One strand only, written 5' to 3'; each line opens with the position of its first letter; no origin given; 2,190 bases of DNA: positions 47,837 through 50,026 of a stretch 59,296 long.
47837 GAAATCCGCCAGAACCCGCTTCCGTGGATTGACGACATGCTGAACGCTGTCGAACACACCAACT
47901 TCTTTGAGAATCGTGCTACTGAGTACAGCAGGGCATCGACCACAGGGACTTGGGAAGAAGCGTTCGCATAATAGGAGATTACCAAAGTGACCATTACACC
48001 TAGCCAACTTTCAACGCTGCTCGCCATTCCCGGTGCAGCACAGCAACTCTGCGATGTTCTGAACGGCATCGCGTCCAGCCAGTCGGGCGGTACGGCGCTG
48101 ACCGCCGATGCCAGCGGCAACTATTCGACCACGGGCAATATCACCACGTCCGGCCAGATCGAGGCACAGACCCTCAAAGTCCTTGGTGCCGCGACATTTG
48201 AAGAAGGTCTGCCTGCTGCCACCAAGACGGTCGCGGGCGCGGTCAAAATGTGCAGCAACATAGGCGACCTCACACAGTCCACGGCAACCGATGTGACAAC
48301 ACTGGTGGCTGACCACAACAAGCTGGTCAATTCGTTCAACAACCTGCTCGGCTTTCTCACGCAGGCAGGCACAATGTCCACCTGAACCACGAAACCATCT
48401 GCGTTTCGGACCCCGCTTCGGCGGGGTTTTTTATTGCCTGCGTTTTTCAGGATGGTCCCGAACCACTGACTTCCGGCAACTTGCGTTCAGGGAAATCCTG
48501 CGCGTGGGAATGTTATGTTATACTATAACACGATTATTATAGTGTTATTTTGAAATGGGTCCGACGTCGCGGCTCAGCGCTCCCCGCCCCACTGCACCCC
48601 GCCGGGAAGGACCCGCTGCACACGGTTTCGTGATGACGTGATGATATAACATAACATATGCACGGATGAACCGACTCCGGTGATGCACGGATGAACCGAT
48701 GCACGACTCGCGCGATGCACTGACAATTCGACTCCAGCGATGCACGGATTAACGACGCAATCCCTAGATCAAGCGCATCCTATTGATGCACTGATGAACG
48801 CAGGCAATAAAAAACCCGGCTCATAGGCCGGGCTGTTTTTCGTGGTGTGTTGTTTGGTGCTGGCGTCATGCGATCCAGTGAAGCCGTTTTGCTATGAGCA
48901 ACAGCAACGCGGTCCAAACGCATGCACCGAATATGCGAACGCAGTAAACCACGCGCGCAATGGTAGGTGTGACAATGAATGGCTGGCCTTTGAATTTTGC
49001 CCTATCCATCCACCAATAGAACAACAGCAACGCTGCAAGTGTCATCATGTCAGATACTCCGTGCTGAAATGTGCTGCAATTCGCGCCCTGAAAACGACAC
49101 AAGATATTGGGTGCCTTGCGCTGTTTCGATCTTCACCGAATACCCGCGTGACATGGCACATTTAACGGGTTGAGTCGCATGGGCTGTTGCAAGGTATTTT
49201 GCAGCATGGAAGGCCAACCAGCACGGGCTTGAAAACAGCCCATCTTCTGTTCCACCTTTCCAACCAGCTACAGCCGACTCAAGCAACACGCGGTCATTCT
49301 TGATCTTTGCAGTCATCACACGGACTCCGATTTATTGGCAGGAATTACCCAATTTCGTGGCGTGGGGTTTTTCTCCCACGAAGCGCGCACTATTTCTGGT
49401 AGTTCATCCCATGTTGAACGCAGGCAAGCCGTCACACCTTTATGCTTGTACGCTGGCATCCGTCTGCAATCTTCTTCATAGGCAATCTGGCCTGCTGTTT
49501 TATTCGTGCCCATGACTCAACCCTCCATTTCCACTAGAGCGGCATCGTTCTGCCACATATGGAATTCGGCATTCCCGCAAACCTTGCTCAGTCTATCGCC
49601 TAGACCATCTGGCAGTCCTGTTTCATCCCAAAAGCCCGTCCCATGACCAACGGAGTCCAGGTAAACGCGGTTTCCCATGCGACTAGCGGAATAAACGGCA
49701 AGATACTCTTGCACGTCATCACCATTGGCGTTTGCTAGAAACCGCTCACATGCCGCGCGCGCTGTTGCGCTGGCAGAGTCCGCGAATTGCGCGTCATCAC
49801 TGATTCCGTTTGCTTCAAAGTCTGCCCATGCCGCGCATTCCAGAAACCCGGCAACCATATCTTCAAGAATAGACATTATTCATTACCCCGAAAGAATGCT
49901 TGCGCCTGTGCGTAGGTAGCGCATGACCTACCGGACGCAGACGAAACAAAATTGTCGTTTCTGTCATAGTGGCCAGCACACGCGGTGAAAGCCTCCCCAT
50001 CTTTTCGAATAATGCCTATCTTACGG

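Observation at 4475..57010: Dispersed 19-bp element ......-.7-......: twelve copies, all at module boundaries and all co-oriented with the downstream gene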

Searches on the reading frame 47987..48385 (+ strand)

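Call 11: search_protein_families(library=pfam, proteins=[window:47987-48385:+], max_evalue=0.01)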
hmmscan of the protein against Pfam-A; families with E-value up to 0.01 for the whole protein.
window:47987-48385:+ (132 aa): 1 family
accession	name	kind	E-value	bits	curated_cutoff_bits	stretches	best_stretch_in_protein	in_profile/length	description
PF11133.13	Phage_head_fibr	-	1.7e-06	28.1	24.6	1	62-129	218-275/277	Head fiber protein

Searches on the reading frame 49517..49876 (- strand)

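Call 26: search_protein_families(library=phrogs, proteins=[window:49517-49876:-], max_evalue=0.01)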
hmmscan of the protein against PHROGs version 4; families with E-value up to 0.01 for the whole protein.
window:49517-49876:- (119 aa): 1 family
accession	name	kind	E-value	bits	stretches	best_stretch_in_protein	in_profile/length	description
phrog_1915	-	unknown function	8.8e-15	56.2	1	3-111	8-135/141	-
